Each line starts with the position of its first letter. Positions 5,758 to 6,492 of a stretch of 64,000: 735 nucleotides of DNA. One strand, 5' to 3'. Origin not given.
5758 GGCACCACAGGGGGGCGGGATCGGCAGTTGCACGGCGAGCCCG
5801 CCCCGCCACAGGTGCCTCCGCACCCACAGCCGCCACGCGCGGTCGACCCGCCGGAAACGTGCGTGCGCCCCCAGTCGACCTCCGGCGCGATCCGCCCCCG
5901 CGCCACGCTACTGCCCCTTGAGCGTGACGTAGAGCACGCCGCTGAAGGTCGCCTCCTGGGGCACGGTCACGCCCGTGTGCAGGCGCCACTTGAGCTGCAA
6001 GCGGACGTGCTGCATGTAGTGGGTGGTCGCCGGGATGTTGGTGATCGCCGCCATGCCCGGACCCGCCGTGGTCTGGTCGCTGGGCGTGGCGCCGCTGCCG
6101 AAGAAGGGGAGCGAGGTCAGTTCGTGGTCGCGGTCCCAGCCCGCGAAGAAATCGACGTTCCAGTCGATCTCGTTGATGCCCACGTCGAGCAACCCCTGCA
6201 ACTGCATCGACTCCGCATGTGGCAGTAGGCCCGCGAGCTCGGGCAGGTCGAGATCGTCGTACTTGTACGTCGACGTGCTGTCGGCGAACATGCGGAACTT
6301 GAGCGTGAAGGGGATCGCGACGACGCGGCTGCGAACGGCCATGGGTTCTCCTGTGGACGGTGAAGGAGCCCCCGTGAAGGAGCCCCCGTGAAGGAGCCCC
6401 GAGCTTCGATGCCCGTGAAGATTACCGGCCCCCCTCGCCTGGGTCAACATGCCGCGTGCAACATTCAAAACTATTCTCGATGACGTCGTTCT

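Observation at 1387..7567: Tandemly duplicated, translationally coupled three-gene cassette (small beta-rich protein, then tagged Cys-knuckle/HExxH protein, then Cys-rich lipoprotein) with effector/immunity-like diversification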

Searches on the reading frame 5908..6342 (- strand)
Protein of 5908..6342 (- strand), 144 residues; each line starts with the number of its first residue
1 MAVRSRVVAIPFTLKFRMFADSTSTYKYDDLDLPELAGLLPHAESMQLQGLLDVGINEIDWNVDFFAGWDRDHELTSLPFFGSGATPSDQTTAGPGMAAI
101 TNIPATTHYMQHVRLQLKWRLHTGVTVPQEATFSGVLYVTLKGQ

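Call 3: search_protein_families(library=pfam, proteins=[window:5908-6342:-], max_evalue=1)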
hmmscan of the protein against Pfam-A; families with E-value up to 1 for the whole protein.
window:5908-6342:- (144 aa): 0 families

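Call 4: search_protein_families(library=ncbifam, proteins=[window:5908-6342:-], max_evalue=1)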
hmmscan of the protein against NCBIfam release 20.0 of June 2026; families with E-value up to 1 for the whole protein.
window:5908-6342:- (144 aa): 0 families

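Call 9: find_homologous_proteins(query=window:5908-6342:-, max_evalue=0.001)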
Query window:5908-6342:- (144 aa): 21 proteins with E <= 0.001 among 56 candidates.
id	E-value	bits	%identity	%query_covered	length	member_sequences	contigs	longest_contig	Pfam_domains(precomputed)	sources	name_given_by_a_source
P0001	2.6e-92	324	100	100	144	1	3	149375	-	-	-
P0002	5.3e-82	290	91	100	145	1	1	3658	-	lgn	-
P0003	7.5e-65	235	73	100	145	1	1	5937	-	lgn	-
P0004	2.4e-60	220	72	100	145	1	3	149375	-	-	-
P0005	2.8e-51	191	65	97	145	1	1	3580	-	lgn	-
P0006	4.8e-48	180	62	97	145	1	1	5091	-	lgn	-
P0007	1.7e-47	179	62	99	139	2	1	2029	-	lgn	-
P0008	2.5e-47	178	61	100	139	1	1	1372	-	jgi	-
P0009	6.4e-47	177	60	100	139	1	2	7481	-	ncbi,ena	-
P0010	2.3e-46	175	61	100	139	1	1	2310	-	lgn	-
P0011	4.3e-46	174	60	99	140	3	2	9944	-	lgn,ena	-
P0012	4.4e-46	174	57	97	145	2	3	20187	-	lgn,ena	-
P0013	3.4e-45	171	60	100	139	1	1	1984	-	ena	-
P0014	7.5e-45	170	58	99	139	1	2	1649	-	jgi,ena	jgi:hypothetical protein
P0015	1.8e-42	162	56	100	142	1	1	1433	-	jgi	jgi:hypothetical protein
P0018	1.3e-35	140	57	88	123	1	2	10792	-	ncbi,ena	-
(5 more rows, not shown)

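Call 10: find_encoding_contigs(protein=P0012, flank=10000, max_places=4)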
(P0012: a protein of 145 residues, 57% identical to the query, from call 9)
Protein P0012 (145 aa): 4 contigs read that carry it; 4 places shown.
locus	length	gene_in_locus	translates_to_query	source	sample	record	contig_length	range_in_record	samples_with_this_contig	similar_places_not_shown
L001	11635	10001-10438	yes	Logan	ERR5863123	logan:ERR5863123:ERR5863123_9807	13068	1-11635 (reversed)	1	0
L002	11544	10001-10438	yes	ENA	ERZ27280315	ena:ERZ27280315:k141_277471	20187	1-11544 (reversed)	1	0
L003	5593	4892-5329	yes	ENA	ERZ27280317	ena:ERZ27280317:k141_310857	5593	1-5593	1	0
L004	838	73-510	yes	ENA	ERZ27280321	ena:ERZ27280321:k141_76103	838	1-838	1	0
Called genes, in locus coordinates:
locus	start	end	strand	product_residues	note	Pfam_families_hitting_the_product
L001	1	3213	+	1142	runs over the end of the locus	PF13620:CarboxypepD_reg (faint), PF08308:PEGA (faint), PF00691:OmpA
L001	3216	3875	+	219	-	PF20043:DUF6445 (weak)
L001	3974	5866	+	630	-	PF07504:FTP, PF01447:Peptidase_M4, PF02868:Peptidase_M4_C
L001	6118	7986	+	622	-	PF07504:FTP, PF01447:Peptidase_M4, PF02868:Peptidase_M4_C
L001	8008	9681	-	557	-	PF01839:FG-GAP (faint)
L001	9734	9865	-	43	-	-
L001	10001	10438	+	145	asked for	-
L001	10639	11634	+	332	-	?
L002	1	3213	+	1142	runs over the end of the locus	PF13620:CarboxypepD_reg (faint), PF08308:PEGA (faint), PF00691:OmpA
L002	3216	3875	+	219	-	PF20043:DUF6445 (weak)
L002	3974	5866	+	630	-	PF07504:FTP, PF01447:Peptidase_M4, PF02868:Peptidase_M4_C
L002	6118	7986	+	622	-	PF07504:FTP, PF01447:Peptidase_M4, PF02868:Peptidase_M4_C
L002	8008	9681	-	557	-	PF01839:FG-GAP (faint)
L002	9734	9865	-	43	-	-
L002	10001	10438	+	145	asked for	-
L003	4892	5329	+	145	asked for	-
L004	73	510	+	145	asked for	-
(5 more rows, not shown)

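Call 11: find_encoding_contigs(protein=P0018, flank=10000, max_places=4)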
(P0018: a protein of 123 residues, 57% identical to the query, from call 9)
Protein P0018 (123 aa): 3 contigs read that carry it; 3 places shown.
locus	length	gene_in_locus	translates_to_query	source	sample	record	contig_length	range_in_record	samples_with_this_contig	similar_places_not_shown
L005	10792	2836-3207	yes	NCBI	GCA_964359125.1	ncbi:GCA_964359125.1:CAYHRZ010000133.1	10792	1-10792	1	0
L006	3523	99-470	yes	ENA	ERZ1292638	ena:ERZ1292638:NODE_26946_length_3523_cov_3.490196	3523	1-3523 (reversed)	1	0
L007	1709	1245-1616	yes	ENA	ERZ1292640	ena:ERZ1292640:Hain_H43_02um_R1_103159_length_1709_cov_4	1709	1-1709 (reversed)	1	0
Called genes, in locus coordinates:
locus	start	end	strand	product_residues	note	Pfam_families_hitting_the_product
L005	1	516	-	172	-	?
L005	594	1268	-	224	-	-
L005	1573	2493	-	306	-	PF05661:DUF808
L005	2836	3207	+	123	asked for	-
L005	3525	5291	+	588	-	-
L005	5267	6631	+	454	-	-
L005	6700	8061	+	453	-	PF06751:EutB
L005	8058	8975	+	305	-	PF05985:EutC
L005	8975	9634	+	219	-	PF00936:BMC (weak)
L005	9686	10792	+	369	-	?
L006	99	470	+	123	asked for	-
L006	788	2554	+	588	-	-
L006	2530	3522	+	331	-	?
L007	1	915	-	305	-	?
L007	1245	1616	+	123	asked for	-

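Call 12: find_encoding_contigs(protein=P0011, flank=10000, max_places=4)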
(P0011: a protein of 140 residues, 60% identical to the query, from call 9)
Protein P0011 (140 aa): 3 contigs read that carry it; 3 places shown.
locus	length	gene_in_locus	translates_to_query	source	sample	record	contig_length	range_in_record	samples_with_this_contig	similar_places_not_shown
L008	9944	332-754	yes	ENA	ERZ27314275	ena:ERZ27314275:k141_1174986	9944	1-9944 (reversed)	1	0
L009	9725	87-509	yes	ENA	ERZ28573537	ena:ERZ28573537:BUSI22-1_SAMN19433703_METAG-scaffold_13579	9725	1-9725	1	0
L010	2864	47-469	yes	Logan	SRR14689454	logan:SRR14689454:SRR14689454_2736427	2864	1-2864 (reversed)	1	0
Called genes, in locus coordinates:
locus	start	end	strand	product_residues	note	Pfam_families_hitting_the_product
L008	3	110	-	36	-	?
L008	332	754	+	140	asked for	-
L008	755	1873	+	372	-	-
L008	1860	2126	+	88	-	-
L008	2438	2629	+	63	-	PF09957:VapB_antitoxin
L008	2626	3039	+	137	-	PF01850:PIN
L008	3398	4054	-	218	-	-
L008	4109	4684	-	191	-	-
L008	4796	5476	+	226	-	-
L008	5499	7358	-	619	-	PF00069:Pkinase, PF07714:PK_Tyr_Ser-Thr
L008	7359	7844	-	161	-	-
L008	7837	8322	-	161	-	-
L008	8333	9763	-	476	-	-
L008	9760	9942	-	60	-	?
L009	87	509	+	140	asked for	-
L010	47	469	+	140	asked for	-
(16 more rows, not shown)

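Call 15: find_related_loci(query=A1, collection=genome_contigs, flank=10000)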
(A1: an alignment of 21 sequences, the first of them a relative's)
Query A1 (144 aa) in genome_contigs; peptide patterns used: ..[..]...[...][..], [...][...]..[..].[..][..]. (x = any residue, [..] = any of these).
84 stretches matched a pattern; 2 encode a relative of the query (tblastn E <= 1e-3); 2 distinct loci.
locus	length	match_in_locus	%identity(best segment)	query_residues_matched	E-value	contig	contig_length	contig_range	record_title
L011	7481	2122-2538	60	1-144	7e-56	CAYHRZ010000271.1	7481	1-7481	MAG TPA_asm: uncultured Klebsiella sp. isolate ERP119705_co14_221 genome assembly, contig: NODE_16184_length_7481_cov_5.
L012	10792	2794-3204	56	4-144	9e-49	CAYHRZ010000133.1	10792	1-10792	MAG TPA_asm: uncultured Klebsiella sp. isolate ERP119705_co14_221 genome assembly, contig: NODE_8336_length_10792_cov_5.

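Call 16: find_related_loci(query=A1, collection=metagenome_contigs, flank=6000)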
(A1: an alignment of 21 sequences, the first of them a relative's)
Query A1 (144 aa) in metagenome_contigs; peptide patterns used: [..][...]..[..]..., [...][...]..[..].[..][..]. (x = any residue, [..] = any of these).
91 stretches matched a pattern; 9 encode a relative of the query (tblastn E <= 1e-3); 9 distinct loci.
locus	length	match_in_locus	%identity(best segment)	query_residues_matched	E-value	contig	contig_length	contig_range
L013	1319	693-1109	60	1-144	4e-58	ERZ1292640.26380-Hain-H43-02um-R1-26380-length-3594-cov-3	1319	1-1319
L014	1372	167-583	59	1-144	7e-57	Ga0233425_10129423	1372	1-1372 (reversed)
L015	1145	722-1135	58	3-144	1e-56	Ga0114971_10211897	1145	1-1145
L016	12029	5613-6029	59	1-144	1e-51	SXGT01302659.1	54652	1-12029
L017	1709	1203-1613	56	4-144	1e-49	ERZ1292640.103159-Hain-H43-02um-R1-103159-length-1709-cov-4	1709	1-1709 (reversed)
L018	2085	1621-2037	54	1-144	5e-48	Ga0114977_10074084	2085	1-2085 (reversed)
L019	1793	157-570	50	1-143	2e-43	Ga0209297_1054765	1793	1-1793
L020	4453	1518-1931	50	1-143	5e-43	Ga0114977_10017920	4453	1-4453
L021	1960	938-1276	55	26-143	7e-38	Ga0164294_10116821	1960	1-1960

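Call 20: predict_structure(alignment_id=A1)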
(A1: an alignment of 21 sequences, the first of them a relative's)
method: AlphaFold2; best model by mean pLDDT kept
length: 144 residues; sequences in the alignment: 21
mean_pLDDT: 83.6   pTM: 0.77
mean pLDDT of the five models: 83.6, 81.7, 81.8, 81.1, 79.7
residues with pLDDT >= 90: 44; 70-90: 81; 50-70: 16; < 50: 3
segments of 3 or more residues with pLDDT < 50: none
pLDDT, mean of each block of 10 residues (from residue 1): 71 91 89 80 85 91 86 84 75 87 64 87 92 91 72
secondary structure, 60 per line:
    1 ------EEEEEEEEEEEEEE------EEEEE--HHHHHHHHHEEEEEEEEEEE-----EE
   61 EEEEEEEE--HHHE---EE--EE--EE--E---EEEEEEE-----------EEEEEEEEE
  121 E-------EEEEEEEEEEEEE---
elements in order: E7-20 E27-31 H34-42 E43-53 E59-68 E94-100 E112-121 E129-141
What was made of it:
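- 5908..6342 (-): B: conserved 144-aa jelly-roll protein with no signal peptide. It has a GGAGA Shine-Dalgarno sequence 5 nt upstream of the ATG. AF2 model pLDDT 83.6, β-sandwich (call 20).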

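Call 23: fold_search(model_id=the predicted structure, library=pdb)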
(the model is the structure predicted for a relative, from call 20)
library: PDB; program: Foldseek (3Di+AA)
matches with E <= 10: 1710; with E <= 0.001: 55
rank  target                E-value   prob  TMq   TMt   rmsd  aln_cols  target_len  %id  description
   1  7vrp_F                1.7e-05  1.00  0.56  0.23   6.0       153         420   13  Structure of infectious bursal disease virus Gx strain (released 2022-03-30)
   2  2df7_K                2.7e-05  1.00  0.53  0.21   7.4       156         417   13  Crystal structure of infectious bursal disease virus VP2 subviral particle (released 2006-06-27)
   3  2df7_D                2.9e-05  1.00  0.52  0.22   7.4       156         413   13  Crystal structure of infectious bursal disease virus VP2 subviral particle (released 2006-06-27)
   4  2df7_A                3.5e-05  1.00  0.55  0.22   6.8       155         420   12  Crystal structure of infectious bursal disease virus VP2 subviral particle (released 2006-06-27)
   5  7vrp_B                3.9e-05  1.00  0.54  0.22   5.5       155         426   12  Structure of infectious bursal disease virus Gx strain (released 2022-03-30)
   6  7vrn_B                4.1e-05  1.00  0.62  0.25   4.4       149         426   13  Structure of infectious bursal disease virus Gt strain (released 2022-03-30)
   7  7vrp_I                4.1e-05  1.00  0.48  0.20   7.0       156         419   13  Structure of infectious bursal disease virus Gx strain (released 2022-03-30)
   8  7vrp_A                4.4e-05  1.00  0.61  0.25   4.2       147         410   13  Structure of infectious bursal disease virus Gx strain (released 2022-03-30)
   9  2df7_L                4.4e-05  1.00  0.54  0.22   6.4       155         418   12  Crystal structure of infectious bursal disease virus VP2 subviral particle (released 2006-06-27)
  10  2df7_Q                4.7e-05  1.00  0.55  0.23   6.7       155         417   12  Crystal structure of infectious bursal disease virus VP2 subviral particle (released 2006-06-27)
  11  2df7_J                4.7e-05  1.00  0.54  0.23   6.5       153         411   11  Crystal structure of infectious bursal disease virus VP2 subviral particle (released 2006-06-27)
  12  2df7_S                4.7e-05  1.00  0.52  0.22   7.4       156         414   13  Crystal structure of infectious bursal disease virus VP2 subviral particle (released 2006-06-27)
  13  2df7_H                4.7e-05  1.00  0.52  0.22   7.4       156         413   13  Crystal structure of infectious bursal disease virus VP2 subviral particle (released 2006-06-27)
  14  7vrn_A                4.9e-05  1.00  0.55  0.23   6.2       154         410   12  Structure of infectious bursal disease virus Gt strain (released 2022-03-30)
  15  2df7_O                4.9e-05  1.00  0.52  0.22   7.4       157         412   15  Crystal structure of infectious bursal disease virus VP2 subviral particle (released 2006-06-27)
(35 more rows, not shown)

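Call 24: fold_search(model_id=the predicted structure, library=viral)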
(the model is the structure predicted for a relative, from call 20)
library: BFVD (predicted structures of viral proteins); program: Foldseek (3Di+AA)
matches with E <= 10: 1909; with E <= 0.001: 96
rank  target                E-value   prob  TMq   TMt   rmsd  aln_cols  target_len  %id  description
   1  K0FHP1                4.7e-06  1.00  0.55  0.19   5.4       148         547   13  Structural polyprotein (Fragment) [Avian infectious bursal disease virus]
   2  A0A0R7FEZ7            3.4e-05  1.00  0.45  0.40   8.4       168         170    9  Capsid protein [Banana bunchy top virus]
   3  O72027                4.9e-05  1.00  0.57  0.19   6.2       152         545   14  Structural polyprotein (Fragment) [Avian infectious bursal disease virus]
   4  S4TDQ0                5.2e-05  1.00  0.39  0.38   7.9       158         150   14  Uncharacterized protein [uncultured marine virus]
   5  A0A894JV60            5.8e-05  1.00  0.43  0.36   9.0       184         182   11  Capsid protein [ssDNA virus sp.]
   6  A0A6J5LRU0            6.5e-05  1.00  0.54  0.57   5.7       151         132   14  Uncharacterized protein [uncultured Caudovirales phage]
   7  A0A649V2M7            6.5e-05  1.00  0.39  0.14   8.9       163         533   15  Rhamnogalacturonase A/B/Epimerase-like pectate lyase domain-containing protein [Leuconostoc phage P965]
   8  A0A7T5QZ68            6.9e-05  0.99  0.31  0.18  12.1       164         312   13  MP [Avocado betaflexivirus 1]
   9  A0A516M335            1.3e-04  1.00  0.43  0.53   5.6       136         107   12  (no name in the UniProt tables at hand)
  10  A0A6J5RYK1            1.3e-04  1.00  0.43  0.19   8.1       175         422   15  Uncharacterized protein [uncultured Caudovirales phage]
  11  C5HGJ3                1.3e-04  0.99  0.33  0.21  10.4       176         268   14  Coat protein [Olive latent virus 3]
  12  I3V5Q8                1.4e-04  0.96  0.27  0.16  10.9       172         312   14  (no name in the UniProt tables at hand)
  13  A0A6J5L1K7            1.5e-04  1.00  0.45  0.31   5.4       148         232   11  Uncharacterized protein (Fragment) [uncultured Caudovirales phage]
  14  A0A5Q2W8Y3            1.6e-04  1.00  0.47  0.53   5.5       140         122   13  (no name in the UniProt tables at hand)
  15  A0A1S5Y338            1.7e-04  1.00  0.45  0.52   5.1       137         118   12  Uncharacterized protein [uncultured archaeal virus]
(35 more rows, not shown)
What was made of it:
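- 5908..6342 (-): Foldseek matches jelly-roll capsid, TNF-like and lectin-like folds at TM about 0.55-0.62 (calls 23, 24).
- On Single-jelly-roll viral capsid proteins / protein shells: Foldseek probability 1.0 to birnavirus VP2 and small ssDNA/RNA virus coat proteins, TMq 0.45-0.62 (calls 20, 23, 24).
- Jelly-roll model with pLDDT 83.6 (calls 20, 23, 24). The B fold resembles receptor-binding and lectin-like jelly rolls as much as it resembles capsid proteins (calls 23, 24). The top Foldseek hits of B are single-jelly-roll capsid proteins: birnavirus VP2, nanovirus and tymovirus coat proteins (calls 23, 24).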

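Call 26: search_protein_families(library=phrogs, proteins=[window:5908-6342:-], max_evalue=0.1)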
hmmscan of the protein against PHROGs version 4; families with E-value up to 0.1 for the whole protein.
window:5908-6342:- (144 aa): 0 families

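Call 27: search_protein_families(library=padloc, proteins=[window:5908-6342:-], max_evalue=0.1)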
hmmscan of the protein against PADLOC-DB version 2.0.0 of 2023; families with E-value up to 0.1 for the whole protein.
window:5908-6342:- (144 aa): 0 families

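Call 30: find_encoding_contigs(protein=P0001, flank=10000, max_places=4)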
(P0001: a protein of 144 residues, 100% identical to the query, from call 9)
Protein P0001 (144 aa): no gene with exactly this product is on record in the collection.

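Call 40: search_protein_representatives(alignment_id=A1)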
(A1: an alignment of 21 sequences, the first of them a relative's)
Query: 21 sequences, 140 profile positions. Proteins with E-value up to 0.001 (for the whole library): 64; up to 1e-10: 25; up to 1e-30: 3. The best 64 are listed.
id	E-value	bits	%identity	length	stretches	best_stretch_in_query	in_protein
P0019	3.4e-61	221.3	-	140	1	1-139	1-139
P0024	2.3e-41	157.0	-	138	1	3-140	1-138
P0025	5.5e-32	126.6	-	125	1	4-92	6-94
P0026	1.6e-28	115.4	-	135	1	1-139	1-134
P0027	1.3e-22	96.2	-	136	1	3-139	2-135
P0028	1.7e-17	79.7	-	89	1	1-69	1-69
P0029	2.7e-17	79.0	-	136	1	3-138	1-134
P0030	6.1e-16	74.7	-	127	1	41-139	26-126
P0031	1.1e-14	70.6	-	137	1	4-133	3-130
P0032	1.6e-14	70.1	-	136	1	23-136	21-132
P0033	3.4e-14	69.0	-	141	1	5-137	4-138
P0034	4.3e-14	68.7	-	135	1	3-137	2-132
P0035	5.3e-14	68.4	-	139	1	4-139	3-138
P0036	1.4e-13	67.0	-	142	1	10-137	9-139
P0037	1.8e-13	66.6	-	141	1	1-137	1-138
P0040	3.6e-12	62.4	-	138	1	4-140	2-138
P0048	1.7e-10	57.0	-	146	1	3-137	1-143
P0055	2.7e-09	53.1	-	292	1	34-137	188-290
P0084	2.8e-04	36.9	-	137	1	3-117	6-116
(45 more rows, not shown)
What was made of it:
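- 5908..6342 (-): Family of 21 close relatives (call 9) and 64 representative clusters (call 40).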

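Call 43: search_solved_structures(query=A3, max_evalue=10)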
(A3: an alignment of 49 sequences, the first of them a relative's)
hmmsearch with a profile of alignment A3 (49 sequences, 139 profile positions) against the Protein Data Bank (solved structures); distinct sequences matched with E-value up to 10: 2.
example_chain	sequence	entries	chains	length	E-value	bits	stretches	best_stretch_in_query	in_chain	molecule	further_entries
9fqr_Qx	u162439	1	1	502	1.2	12.1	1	30-68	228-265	T-complex-associated-testis-expressed 1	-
8j07_5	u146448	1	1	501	1.3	12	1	24-67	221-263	Dynein regulatory complex subunit 5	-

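Call 44: search_protein_families(library=pfam, alignment_id=A3, max_evalue=0.01)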
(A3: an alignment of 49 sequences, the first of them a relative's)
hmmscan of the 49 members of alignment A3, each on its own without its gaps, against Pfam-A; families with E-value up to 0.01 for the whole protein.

A. member 1, P0001 (144 aa): 0 families

B. families by the number of members that match (of 49 scanned): 0 families
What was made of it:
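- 5908..6342 (-): No Pfam hit for any of 49 members (call 44).
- On Polymorphic toxin/immunity system: No Pfam or NCBIfam domain in B or C (calls 3, 4, 44).
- On T6SS adaptor/chaperone families (DUF1795 Eag, DUF4123 Tap/Tec, DUF2169): 0 Pfam families at E ≤ 1 for B and B' (call 3), and at E ≤ 0.01 for 49 family members (call 44).
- Closest known: Polymorphic toxin / immunity systems. Different: No known trafficking or secretion domain is present (calls 3, 44).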

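Call 45: find_homologous_proteins(query=A3, max_evalue=0.001)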
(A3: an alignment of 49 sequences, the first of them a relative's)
Query A3 (49 sequences) (144 aa, profile of the alignment): 27 proteins with E <= 0.001 among 5766 candidates.
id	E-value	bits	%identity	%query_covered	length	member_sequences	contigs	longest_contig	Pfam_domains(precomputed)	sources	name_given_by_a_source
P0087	9.6e-47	176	34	97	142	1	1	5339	-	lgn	-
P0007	4.0e-43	164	62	99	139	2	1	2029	-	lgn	-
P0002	2.5e-41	159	91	100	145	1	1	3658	-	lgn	-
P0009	4.6e-41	158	60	100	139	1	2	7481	-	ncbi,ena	-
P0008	4.0e-40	155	61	100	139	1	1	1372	-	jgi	-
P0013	1.5e-39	153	60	100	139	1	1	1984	-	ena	-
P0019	1.6e-39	153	50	99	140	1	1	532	-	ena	-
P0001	2.0e-39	152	100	100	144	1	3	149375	-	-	-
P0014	3.5e-39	152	58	99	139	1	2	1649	-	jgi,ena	jgi:hypothetical protein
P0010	7.4e-39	151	61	100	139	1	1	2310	-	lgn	-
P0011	1.3e-37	147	60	99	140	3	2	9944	-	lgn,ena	-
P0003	1.5e-37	146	73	100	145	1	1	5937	-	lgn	-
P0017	6.8e-37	144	53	99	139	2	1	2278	-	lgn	-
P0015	1.8e-36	143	56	100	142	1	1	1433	-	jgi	jgi:hypothetical protein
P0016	2.8e-36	142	60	88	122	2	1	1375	-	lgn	-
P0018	9.1e-33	131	57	88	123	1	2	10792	-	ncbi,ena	-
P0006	8.3e-32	128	62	97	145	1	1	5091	-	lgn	-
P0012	3.8e-30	122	57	97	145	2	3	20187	-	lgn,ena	-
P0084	5.5e-29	119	39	31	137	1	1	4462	-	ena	-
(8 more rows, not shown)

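Call 46: find_encoding_contigs(protein=P0087, flank=6000, max_places=2)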
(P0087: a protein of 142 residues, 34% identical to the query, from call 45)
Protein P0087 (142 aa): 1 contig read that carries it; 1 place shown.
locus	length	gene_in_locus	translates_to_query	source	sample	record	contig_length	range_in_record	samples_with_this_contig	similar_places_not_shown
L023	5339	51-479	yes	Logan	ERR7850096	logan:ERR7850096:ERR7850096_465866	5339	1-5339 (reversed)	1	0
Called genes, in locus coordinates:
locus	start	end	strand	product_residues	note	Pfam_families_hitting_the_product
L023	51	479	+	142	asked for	-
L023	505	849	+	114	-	-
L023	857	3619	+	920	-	PF13229:Beta_helix (faint)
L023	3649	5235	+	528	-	PF01839:FG-GAP (weak), PF13517:FG-GAP_3 (weak)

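Call 47: find_encoding_contigs(protein=P0084, flank=6000, max_places=2)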
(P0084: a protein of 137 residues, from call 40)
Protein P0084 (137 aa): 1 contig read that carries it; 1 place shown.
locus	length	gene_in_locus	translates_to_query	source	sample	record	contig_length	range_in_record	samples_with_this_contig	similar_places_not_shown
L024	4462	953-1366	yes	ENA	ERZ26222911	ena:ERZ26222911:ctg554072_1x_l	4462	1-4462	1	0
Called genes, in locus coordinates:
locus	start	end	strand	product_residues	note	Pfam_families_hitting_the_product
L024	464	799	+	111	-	-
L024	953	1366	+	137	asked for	-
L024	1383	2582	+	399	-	-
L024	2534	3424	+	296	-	-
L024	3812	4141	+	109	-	PF11617:Cu-binding_MopE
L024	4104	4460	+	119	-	?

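Call 48: find_encoding_contigs(protein=P0003, flank=6000, max_places=2)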
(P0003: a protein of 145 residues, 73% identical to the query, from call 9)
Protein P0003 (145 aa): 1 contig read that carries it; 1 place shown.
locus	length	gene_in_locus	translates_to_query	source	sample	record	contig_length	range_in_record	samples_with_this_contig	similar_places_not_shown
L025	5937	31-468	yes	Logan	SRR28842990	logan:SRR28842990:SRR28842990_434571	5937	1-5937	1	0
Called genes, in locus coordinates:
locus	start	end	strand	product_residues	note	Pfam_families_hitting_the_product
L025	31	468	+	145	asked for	-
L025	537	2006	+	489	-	-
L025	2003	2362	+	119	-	-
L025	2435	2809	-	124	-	PF09996:DUF2237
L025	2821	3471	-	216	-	PF12697:Abhydrolase_6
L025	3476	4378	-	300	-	PF01839:FG-GAP (weak)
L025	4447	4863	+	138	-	PF08327:AHSA1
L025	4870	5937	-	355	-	?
